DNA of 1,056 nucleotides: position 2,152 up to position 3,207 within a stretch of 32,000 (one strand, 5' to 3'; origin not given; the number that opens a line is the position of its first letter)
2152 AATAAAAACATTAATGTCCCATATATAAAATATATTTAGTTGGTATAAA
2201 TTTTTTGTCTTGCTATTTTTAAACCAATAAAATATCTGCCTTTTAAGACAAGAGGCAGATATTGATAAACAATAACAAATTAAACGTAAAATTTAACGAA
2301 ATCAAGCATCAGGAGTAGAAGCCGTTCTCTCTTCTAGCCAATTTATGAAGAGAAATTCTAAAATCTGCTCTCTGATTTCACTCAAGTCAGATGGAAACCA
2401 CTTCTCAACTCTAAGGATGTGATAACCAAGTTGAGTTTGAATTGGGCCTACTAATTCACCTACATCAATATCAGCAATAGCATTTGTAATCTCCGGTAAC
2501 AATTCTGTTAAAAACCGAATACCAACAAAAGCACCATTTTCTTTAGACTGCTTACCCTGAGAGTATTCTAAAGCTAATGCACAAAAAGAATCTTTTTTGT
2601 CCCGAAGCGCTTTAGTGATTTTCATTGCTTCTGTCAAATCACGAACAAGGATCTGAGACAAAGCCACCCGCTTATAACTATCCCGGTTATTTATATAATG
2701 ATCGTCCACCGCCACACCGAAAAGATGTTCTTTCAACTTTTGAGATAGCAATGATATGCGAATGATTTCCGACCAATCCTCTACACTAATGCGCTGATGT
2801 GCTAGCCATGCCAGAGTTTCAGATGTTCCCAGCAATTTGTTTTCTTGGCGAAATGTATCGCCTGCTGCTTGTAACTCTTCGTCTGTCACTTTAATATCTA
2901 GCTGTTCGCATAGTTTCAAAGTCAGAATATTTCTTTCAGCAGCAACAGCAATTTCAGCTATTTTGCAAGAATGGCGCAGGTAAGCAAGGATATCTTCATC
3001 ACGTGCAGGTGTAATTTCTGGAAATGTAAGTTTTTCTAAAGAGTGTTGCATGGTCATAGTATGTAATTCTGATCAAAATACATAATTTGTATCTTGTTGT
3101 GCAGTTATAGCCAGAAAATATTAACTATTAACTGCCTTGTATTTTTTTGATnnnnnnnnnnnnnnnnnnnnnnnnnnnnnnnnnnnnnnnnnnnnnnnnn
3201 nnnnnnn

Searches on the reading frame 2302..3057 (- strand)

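Call 3: search_protein_families(library=pfam, proteins=[window:2302-3057:-], max_evalue=0.1)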
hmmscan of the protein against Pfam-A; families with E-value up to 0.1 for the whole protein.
window:2302-3057:- (251 aa): 3 families
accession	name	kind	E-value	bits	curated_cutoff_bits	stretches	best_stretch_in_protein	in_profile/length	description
PF00639.27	Rotamase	-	3.9e-14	53.8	21.7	1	142-218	20-96/97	PPIC-type PPIASE domain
PF13145.12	Rotamase_2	-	2.4e-08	35.2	27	1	117-223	6-111/121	PPIC-type PPIASE domain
PF13616.12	Rotamase_3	-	4.4e-08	34.1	22.5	1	144-218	40-113/116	PPIC-type PPIASE domain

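Call 4: search_protein_families(library=ncbifam, proteins=[window:2302-3057:-], max_evalue=0.1)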
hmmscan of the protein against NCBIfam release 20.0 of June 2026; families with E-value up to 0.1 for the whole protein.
window:2302-3057:- (251 aa): 9 families
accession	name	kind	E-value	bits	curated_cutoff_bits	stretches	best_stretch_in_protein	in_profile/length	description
TIGR04500.1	PpiC_rel_mature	subfamily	1.5e-18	67.2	180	1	51-247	131-332/340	TIGR04500 family putative peptide maturation system protein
NF000809.0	PRK00059.1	equivalog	2.8e-13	50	303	1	50-234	103-304/336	peptidylprolyl isomerase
NF002846.0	PRK03095.1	equivalog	1.8e-11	44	361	1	98-218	101-219/287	peptidylprolyl isomerase PrsA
NF002827.0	PRK03002.1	equivalog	2.2e-11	43.3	343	1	95-218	106-223/285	peptidylprolyl isomerase PrsA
NF002824.0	PRK02998.1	subfamily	3.6e-11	43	360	1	125-218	128-221/283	peptidylprolyl isomerase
NF008038.0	PRK10770.1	equivalog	3.7e-09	35.9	394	1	143-218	198-271/431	peptidylprolyl isomerase SurA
TIGR02933.1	nifM_nitrog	equivalog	1e-07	32.1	168.2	1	145-223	146-223/256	nitrogen fixation protein NifM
NF003356.0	PRK04405.1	subfamily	3.9e-05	22.8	339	1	79-218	93-234/299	peptidylprolyl isomerase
NF011969.0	PRK15441.1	equivalog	6.9e-05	23.2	127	1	130-217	4-89/93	peptidylprolyl isomerase PpiC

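Call 71: search_protein_families(library=padloc, proteins=[window:2302-3057:-], max_evalue=0.01)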
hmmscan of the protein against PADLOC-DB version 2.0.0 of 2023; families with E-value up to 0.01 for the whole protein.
window:2302-3057:- (251 aa): 0 families
